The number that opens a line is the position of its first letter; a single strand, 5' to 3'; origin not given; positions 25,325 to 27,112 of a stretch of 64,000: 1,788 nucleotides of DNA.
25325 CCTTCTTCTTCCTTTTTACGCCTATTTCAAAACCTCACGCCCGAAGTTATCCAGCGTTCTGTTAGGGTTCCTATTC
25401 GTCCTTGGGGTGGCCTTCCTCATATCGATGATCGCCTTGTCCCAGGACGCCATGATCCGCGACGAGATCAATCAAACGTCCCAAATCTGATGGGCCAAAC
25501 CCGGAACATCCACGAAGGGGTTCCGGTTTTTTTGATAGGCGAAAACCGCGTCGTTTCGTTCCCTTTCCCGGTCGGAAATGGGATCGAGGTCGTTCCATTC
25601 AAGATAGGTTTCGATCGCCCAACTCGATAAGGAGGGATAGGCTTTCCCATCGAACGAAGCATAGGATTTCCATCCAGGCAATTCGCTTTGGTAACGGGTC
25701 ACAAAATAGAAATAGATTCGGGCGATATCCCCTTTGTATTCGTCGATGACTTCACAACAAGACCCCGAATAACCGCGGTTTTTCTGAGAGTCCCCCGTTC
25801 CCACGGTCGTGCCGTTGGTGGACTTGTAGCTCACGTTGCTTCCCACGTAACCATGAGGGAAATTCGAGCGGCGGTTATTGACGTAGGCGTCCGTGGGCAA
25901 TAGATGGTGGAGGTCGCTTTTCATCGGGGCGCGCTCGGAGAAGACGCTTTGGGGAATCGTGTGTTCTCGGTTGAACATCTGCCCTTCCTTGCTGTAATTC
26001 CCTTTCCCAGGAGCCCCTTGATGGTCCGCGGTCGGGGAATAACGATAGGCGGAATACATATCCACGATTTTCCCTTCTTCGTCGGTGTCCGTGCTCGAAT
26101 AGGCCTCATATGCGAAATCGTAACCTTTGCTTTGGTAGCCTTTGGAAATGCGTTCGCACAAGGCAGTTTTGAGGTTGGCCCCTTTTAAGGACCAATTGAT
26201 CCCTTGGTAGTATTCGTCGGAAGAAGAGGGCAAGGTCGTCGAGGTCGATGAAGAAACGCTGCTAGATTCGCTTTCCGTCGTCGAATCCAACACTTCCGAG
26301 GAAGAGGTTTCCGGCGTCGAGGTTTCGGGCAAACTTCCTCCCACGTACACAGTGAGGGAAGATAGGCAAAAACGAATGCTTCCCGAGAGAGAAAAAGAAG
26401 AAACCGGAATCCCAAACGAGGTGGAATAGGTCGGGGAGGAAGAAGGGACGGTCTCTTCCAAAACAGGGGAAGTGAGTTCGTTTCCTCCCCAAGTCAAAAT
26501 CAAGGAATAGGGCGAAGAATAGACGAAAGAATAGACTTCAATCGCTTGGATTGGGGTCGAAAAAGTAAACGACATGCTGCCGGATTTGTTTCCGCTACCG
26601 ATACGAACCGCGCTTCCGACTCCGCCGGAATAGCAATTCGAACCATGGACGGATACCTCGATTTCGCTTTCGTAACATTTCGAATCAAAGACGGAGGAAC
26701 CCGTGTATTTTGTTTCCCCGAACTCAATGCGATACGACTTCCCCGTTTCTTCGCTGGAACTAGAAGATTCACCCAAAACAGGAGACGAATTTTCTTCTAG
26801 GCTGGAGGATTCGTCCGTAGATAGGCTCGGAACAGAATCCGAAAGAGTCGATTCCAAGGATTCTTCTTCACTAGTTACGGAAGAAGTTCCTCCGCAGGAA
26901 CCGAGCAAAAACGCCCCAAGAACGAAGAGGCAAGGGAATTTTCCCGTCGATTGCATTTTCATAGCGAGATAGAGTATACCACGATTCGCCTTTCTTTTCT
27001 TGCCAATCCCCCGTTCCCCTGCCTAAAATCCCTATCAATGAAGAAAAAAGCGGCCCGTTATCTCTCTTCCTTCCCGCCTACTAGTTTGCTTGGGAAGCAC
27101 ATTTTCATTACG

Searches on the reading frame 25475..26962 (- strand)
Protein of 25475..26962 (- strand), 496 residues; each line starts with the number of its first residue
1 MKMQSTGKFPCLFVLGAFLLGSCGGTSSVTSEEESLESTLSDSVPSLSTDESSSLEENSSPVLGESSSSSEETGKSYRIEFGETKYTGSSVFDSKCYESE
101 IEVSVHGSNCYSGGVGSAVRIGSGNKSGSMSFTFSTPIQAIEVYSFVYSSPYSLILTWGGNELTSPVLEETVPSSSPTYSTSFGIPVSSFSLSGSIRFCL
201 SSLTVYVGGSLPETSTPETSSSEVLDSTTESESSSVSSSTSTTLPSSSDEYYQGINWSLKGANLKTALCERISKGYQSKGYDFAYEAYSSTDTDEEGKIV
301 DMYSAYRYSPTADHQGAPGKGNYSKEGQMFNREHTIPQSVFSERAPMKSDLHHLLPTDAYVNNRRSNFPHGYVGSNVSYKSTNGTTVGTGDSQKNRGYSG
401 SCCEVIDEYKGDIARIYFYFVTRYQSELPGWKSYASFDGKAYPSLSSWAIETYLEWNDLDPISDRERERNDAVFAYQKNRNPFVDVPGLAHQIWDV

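Call 68: search_protein_families(library=pfam, proteins=[window:25475-26962:-], max_evalue=0.01)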
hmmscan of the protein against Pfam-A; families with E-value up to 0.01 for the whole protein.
window:25475-26962:- (496 aa): 1 family
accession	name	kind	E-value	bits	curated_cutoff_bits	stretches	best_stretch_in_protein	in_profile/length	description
PF04231.19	Endonuclease_1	-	3.6e-62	210.6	25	1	261-487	2-234/235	Endonuclease I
